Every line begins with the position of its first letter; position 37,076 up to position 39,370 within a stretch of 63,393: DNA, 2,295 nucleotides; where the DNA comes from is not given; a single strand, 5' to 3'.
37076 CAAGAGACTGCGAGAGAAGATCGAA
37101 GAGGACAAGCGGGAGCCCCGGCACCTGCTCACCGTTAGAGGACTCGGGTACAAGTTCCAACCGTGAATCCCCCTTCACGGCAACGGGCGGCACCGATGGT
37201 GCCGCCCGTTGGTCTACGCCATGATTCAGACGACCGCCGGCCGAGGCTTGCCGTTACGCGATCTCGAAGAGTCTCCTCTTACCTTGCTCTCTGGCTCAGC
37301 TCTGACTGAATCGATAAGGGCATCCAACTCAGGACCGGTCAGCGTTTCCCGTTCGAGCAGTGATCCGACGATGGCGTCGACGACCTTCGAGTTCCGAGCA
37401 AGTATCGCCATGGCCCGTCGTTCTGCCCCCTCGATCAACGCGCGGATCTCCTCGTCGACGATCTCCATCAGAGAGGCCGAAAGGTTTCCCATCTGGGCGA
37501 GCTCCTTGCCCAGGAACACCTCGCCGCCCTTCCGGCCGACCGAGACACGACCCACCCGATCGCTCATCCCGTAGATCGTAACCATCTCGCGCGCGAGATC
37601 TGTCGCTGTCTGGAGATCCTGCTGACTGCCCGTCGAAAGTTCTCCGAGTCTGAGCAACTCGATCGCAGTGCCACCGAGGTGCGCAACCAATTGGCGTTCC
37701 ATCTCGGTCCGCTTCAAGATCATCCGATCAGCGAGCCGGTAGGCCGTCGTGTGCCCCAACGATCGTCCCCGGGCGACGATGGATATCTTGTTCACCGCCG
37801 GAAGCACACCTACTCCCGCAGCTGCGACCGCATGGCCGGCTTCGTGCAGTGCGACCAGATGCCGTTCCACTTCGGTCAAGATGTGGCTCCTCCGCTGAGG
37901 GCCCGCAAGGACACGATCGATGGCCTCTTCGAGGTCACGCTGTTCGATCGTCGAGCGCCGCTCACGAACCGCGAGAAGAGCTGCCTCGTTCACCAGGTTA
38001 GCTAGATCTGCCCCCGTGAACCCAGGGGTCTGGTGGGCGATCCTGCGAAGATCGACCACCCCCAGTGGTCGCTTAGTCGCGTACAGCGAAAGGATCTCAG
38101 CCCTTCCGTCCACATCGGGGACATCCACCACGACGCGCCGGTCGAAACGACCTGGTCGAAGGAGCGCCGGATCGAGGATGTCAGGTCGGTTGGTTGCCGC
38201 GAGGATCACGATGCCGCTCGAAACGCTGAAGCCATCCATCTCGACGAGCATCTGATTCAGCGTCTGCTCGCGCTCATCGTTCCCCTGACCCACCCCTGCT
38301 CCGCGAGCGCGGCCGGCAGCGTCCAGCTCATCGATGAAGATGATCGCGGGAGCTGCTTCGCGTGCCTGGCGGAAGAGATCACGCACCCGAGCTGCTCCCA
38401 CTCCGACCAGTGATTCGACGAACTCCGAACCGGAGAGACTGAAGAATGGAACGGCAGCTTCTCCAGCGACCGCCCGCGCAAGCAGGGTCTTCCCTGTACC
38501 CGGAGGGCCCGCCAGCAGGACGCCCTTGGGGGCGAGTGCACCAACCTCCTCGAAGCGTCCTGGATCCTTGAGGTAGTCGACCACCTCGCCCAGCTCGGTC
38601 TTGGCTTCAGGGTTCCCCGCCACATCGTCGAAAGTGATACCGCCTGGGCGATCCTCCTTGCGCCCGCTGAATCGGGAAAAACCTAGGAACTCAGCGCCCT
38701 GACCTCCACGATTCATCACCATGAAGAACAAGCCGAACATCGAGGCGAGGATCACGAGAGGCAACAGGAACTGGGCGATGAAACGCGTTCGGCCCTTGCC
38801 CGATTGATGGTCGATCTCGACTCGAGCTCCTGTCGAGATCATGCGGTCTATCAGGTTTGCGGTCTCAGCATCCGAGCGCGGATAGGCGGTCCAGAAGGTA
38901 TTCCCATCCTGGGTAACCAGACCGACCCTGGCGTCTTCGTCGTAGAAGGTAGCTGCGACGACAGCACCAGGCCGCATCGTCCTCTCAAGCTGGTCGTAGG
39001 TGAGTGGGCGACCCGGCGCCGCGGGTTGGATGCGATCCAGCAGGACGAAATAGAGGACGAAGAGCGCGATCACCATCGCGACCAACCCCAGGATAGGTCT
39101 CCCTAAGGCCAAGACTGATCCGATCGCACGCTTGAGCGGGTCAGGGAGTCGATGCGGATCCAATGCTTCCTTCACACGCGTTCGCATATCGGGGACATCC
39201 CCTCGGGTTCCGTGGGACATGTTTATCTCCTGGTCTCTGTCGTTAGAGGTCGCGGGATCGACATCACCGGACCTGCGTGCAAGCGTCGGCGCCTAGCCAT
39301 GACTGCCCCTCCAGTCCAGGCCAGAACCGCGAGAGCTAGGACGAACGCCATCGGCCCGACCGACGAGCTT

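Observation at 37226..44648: PHO-box-preceded operon: PstS paralogue, giant beta-propeller surface protein and a divergent FtsH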

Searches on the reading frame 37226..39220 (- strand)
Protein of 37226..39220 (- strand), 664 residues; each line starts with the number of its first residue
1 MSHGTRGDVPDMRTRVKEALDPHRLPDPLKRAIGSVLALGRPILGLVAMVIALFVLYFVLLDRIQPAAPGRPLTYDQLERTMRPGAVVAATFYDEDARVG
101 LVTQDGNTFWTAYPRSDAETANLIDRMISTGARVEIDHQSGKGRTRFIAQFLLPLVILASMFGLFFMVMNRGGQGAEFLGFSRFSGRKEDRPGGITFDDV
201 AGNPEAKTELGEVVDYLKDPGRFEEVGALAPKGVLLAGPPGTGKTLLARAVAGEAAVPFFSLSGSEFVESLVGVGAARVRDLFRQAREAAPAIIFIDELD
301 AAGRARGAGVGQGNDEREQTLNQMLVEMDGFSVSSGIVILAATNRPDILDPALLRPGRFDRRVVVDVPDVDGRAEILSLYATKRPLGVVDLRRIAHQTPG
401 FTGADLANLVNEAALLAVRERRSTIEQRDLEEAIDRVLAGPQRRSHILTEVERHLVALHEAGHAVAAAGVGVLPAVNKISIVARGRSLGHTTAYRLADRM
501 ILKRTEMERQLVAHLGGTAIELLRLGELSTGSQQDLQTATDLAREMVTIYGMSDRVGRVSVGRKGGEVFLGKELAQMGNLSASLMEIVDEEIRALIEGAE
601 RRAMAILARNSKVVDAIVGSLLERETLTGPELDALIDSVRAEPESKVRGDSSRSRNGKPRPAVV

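Call 3: search_protein_families(library=pfam, proteins=[window:37226-39220:-])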
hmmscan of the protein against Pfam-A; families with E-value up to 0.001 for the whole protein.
window:37226-39220:- (664 aa): 8 families
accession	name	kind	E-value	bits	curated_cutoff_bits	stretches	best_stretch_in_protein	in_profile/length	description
PF01434.24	Peptidase_M41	-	2.4e-48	165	29.9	1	447-634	2-190/191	Peptidase family M41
PF00004.35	AAA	-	2.2e-43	148.3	21.2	1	234-366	1-130/131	ATPase family associated with various cellular activities (AAA)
PF17862.7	AAA_lid_3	-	8.4e-17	60.8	27.2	1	389-432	2-45/45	AAA+ lid domain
PF06480.20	FtsH_ext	-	4.1e-07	30.6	25.5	1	47-134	3-98/103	FtsH Extracellular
PF23902.1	AAA_lid_PRS2_C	-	8.9e-07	29.4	34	1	373-438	4-71/73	PRS2 AAA+ lid C-terminal domain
PF06068.19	TIP49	-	6.4e-06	26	23.8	1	227-268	46-89/347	TIP49 P-loop domain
PF07728.20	AAA_5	-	7.1e-05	23.3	22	1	233-347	1-125/139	AAA domain (dynein-related subfamily)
PF13191.12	AAA_16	-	0.00015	22.8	32.6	0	223-254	16-47/167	AAA ATPase domain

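Call 6: search_protein_families(library=ncbifam, proteins=[window:37226-39220:-], max_evalue=0.01)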
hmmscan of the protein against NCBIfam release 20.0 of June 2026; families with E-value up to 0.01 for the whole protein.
window:37226-39220:- (664 aa): 24 families
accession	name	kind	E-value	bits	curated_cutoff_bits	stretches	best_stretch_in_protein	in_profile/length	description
TIGR01241.2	FtsH_fam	equivalog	2.3e-202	674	600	1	51-631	4-597/598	ATP-dependent zinc metalloprotease FtsH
NF008004.0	PRK10733.1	equivalog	1.2e-152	509.2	1008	1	100-645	57-602/644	ATP-dependent zinc metalloprotease FtsH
NF003069.1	PRK03992.1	subfamily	9.1e-84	281.8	500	1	194-439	127-374/379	proteasome-activating nucleotidase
TIGR01242.2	TIGR01242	subfamily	6.3e-79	265.6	500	1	190-439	107-357/362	proteasome-activating nucleotidase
TIGR01243.1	CDC48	subfamily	1.2e-71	242.1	802.65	1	195-437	450-692/733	CDC48 family AAA ATPase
NF047747.1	PrtsmActNtasePan2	equivalog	4.2e-68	230.4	700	1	194-437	147-392/397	proteasome-activating nucleotidase Pan2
NF047748.1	PrtsmActNtasePan1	equivalog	2e-64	218.1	750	1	191-438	142-390/405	proteasome-activating nucleotidase Pan1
NF041006.2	cell_div_CdvC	equivalog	6.3e-39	133.9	650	1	195-421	100-326/370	cell division protein CdvC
TIGR03689.1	pup_AAA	equivalog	1.7e-37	129.3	504.75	1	195-391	179-388/512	proteasome ATPase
NF042959.1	IteA_antiphage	equivalog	6e-32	111.2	510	1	205-458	99-343/367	anti-phage ATPase IteA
NF003229.0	PRK04195.1-5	equivalog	2e-07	30.1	280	1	196-301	15-114/413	replication factor C large subunit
NF003230.0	PRK04195.1-6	equivalog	0.00013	20.8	441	1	197-265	13-73/494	replication factor C large subunit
TIGR03922.1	T7SS_EccA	equivalog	0.00023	19.9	466.65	1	233-329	314-411/557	type VII secretion AAA-ATPase EccA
NF003745.1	PRK05342.1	equivalog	0.0004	19.4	359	1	233-304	111-188/418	ATP-dependent Clp protease ATP-binding subunit ClpX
NF009883.0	PRK13341.1-4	equivalog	0.00061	17.8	668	1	234-299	58-121/729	AAA family ATPase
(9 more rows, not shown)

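Call 34: find_homologous_proteins(query=window:37226-39220:-, max_evalue=1e-50)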
Query window:37226-39220:- (664 aa): 8000 proteins with E <= 1e-50 among 8000 candidates; the best 120 are listed.
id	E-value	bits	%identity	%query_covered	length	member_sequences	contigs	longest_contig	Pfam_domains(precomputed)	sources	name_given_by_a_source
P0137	0.0e+0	1400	100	98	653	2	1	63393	PF06068.20,PF23902.1,PF06480.21,PF00004.36,PF17862.8,PF01434.25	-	-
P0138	4.2e-293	992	71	97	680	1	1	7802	PF06068.20,PF23902.1,PF06480.21,PF00004.36,PF17862.8,PF01434.25,PF07728.21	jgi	jgi:cell division protease FtsH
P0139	5.5e-253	859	65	95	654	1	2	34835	PF06068.20,PF00004.36,PF17862.8,PF01434.25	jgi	jgi:cell division protease FtsH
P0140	4.6e-250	849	65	92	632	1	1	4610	PF06068.20,PF00004.36,PF17862.8,PF01434.25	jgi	-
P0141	1.3e-240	818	64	88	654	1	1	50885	PF06068.20,PF23902.1,PF00004.36,PF17862.8,PF01434.25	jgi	jgi:cell division protease FtsH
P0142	1.6e-237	808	63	93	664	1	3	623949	PF06068.20,PF00004.36,PF17862.8,PF01434.25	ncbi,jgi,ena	ncbi:MAG TPA: ATP-dependent zinc metalloprotease FtsH [Actinomycetota bacterium]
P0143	1.7e-233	795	61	94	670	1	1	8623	PF06068.20,PF00004.36,PF17862.8,PF01434.25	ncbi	-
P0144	1.4e-231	788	61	94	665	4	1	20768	PF23902.1,PF00004.36,PF17862.8,PF01434.25,PF07728.21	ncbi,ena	ncbi:MAG TPA: ATP-dependent zinc metalloprotease FtsH [Actinomycetota bacterium]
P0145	4.8e-231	787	61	95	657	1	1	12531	PF06068.20,PF23902.1,PF00004.36,PF17862.8,PF01434.25,PF07728.21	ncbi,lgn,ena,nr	ncbi:MAG TPA: ATP-dependent zinc metalloprotease FtsH [Actinomycetota bacterium]|nr:ATP-dependent zi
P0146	2.7e-229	781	62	92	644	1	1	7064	PF23902.1,PF00004.36,PF17862.8,PF01434.25,PF07728.21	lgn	-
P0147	3.1e-228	777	61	90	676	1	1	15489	PF06068.20,PF06480.21,PF00004.36,PF17862.8,PF01434.25,PF07728.21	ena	-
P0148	7.7e-226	769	60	93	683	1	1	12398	PF00004.36,PF17862.8,PF01434.25,PF07728.21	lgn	-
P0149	3.0e-225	768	60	95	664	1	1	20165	PF06068.20,PF00004.36,PF17862.8,PF01434.25,PF07728.21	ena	-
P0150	5.8e-224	763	61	88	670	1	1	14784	PF06068.20,PF06480.21,PF00004.36,PF17862.8,PF01434.25,PF07728.21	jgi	jgi:cell division protease FtsH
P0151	4.4e-222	757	58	94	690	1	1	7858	PF06068.20,PF06480.21,PF00004.36,PF17862.8,PF01434.25,PF07728.21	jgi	jgi:cell division protease FtsH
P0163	2.3e-212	725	60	88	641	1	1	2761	PF00004.36,PF17862.8,PF01434.25,PF07728.21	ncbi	-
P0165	1.2e-211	723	58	89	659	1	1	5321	PF06480.21,PF00004.36,PF17862.8,PF01434.25,PF07728.21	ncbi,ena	-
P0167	4.7e-208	711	58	88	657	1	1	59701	PF06068.20,PF00004.36,PF17862.8,PF01434.25,PF07728.21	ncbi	-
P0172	1.3e-206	706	57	89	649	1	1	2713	PF06068.20,PF00004.36,PF17862.8,PF01434.25,PF07728.21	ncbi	-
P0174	2.2e-206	705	55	93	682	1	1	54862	PF06480.21,PF00004.36,PF17862.8,PF01434.25,PF07728.21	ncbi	-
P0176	1.6e-205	702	60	84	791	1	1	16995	PF06068.20,PF06480.21,PF00004.36,PF17862.8,PF01434.25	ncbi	ncbi:MAG TPA: ATP-dependent zinc metalloprotease FtsH [Acidimicrobiales bacterium]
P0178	1.0e-204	700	55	90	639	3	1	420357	PF23902.1,PF06480.21,PF00004.36,PF17862.8,PF01434.25,PF07728.21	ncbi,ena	ncbi:MAG TPA: ATP-dependent zinc metalloprotease FtsH [Solirubrobacteraceae bacterium]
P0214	1.6e-201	689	55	90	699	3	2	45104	PF00004.36,PF17862.8,PF01434.25,PF07728.21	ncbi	-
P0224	2.5e-201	689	53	94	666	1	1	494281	PF00004.36,PF17862.8,PF01434.25,PF07728.21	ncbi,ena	-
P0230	4.1e-201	688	55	92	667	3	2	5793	PF00004.36,PF17862.8,PF01434.25,PF07728.21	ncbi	-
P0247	1.2e-200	686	53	94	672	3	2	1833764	PF23902.1,PF00004.36,PF17862.8,PF01434.25,PF07728.21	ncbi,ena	-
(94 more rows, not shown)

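Call 66: find_encoding_contigs(protein=P0178, flank=8000, max_places=3)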
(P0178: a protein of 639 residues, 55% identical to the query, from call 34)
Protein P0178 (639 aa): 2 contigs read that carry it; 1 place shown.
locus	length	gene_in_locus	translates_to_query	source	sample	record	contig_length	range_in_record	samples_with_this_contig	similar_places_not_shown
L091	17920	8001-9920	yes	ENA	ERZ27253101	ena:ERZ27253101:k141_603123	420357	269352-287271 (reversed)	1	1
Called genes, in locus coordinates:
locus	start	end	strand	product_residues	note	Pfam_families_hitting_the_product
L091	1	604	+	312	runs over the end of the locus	-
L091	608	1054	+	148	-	-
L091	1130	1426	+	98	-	-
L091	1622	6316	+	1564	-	PF01464:SLT, PF13406:SLT_2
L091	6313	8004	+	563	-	-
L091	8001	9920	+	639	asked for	PF06480:FtsH_ext (weak), PF07728:AAA_5 (weak), PF00004:AAA, PF23902:AAA_lid_PRS2_C, PF17862:AAA_lid_3, PF01434:Peptidase_M41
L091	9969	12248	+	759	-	PF01663:Phosphodiest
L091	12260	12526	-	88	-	-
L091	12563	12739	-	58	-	-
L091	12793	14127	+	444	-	-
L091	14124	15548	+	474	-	-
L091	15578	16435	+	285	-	PF07638:Sigma70_ECF (weak), PF04542:Sigma70_r2, PF08281:Sigma70_r4_2, PF04545:Sigma70_r4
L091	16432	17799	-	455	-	PF00587:tRNA-synt_2b, PF03129:HGTP_anticodon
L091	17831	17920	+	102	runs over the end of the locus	PF09723:Zn_ribbon_8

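Call 67: find_encoding_contigs(protein=P0176, flank=10000, max_places=2)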
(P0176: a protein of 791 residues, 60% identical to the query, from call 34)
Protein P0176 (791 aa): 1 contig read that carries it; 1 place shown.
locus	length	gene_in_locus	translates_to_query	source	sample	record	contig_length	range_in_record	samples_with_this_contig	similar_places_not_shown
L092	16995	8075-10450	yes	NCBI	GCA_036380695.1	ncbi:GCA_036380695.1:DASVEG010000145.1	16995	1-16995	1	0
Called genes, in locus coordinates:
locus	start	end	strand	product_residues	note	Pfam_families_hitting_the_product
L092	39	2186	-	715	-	PF01590:GAF (weak), PF13185:GAF_2 (faint), PF13492:GAF_3 (weak)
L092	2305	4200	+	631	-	PF04542:Sigma70_r2, PF07638:Sigma70_ECF, PF08281:Sigma70_r4_2, PF04545:Sigma70_r4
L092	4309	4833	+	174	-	-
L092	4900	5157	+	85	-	PF13560:HTH_31, PF12844:HTH_19, PF13443:HTH_26 (weak), PF01381:HTH_3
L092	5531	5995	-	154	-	PF00583:Acetyltransf_1 (weak)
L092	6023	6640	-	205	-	PF13274:SocA_Panacea (weak)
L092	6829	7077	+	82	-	PF13560:HTH_31, PF12844:HTH_19 (weak), PF01381:HTH_3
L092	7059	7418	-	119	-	-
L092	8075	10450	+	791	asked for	PF06480:FtsH_ext (faint), PF06068:TIP49 (faint), PF00004:AAA, PF17862:AAA_lid_3, PF01434:Peptidase_M41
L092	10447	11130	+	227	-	-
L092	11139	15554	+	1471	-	PF14870:PSII_BNR (faint)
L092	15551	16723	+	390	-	-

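Call 68: find_encoding_contigs(protein=P0167, flank=10000, max_places=2)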
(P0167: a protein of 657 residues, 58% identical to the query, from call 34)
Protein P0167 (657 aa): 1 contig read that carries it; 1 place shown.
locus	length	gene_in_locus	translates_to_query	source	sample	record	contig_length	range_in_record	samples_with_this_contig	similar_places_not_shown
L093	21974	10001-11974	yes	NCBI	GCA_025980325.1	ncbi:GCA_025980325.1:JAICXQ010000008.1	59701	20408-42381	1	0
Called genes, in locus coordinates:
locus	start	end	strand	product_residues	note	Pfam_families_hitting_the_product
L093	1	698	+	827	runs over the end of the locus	PF13699:eCIS_core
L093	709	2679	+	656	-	PF00004:AAA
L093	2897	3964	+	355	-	PF11258:DUF3048, PF17479:DUF3048_C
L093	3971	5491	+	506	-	PF20254:DMFA2_C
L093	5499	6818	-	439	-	-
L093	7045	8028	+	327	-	PF13412:HTH_24 (faint), PF13384:HTH_23 (faint), PF13545:HTH_Crp_2 (faint), PF00196:GerE, PF08281:Sigma70_r4_2 (weak)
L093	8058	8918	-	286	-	-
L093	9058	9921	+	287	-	-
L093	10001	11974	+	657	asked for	PF06068:TIP49 (faint), PF00004:AAA, PF07728:AAA_5 (weak), PF17862:AAA_lid_3, PF01434:Peptidase_M41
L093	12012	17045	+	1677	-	PF25021:TEN_NHL (faint), PF01436:NHL (faint)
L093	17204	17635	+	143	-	PF03061:4HBT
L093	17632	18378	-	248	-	PF00106:adh_short, PF13561:adh_short_C2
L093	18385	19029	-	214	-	PF00005:ABC_tran, PF13304:AAA_21 (weak)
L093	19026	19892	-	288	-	PF00005:ABC_tran, PF02463:SMC_N (weak), PF13304:AAA_21 (weak)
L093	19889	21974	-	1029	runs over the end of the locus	PF02687:FtsX (weak)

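Call 69: find_encoding_contigs(protein=P0247, flank=8000, max_places=2)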
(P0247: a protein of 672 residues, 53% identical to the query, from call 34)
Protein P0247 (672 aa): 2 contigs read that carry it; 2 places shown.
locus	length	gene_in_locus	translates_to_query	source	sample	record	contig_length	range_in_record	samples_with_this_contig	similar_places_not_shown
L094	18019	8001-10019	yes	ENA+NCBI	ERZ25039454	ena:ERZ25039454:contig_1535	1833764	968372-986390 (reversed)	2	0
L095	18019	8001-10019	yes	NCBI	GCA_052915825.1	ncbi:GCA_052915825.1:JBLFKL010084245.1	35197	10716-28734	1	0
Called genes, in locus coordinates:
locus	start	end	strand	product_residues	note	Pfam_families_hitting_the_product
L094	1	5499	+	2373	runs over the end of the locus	-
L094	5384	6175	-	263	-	-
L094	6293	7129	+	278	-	PF09134:Invasin_D3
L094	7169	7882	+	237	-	-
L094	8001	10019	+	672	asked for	PF00004:AAA, PF07728:AAA_5 (weak), PF23902:AAA_lid_PRS2_C (faint), PF17862:AAA_lid_3, PF01434:Peptidase_M41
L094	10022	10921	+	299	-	-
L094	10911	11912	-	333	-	PF27840:ScmC (weak), PF07475:Hpr_kinase_C (weak)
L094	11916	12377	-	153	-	PF13471:Transglut_core3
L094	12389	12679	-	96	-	PF05402:PqqD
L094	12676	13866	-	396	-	PF14907:NTP_transf_5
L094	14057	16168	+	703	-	PF25021:TEN_NHL (faint), PF01436:NHL (faint)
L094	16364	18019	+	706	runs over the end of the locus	PF02705:K_trans, PF22776:K_trans_C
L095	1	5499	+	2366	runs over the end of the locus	-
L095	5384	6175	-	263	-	-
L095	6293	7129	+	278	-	PF09134:Invasin_D3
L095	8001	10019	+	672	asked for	PF00004:AAA, PF07728:AAA_5 (weak), PF23902:AAA_lid_PRS2_C (faint), PF17862:AAA_lid_3, PF01434:Peptidase_M41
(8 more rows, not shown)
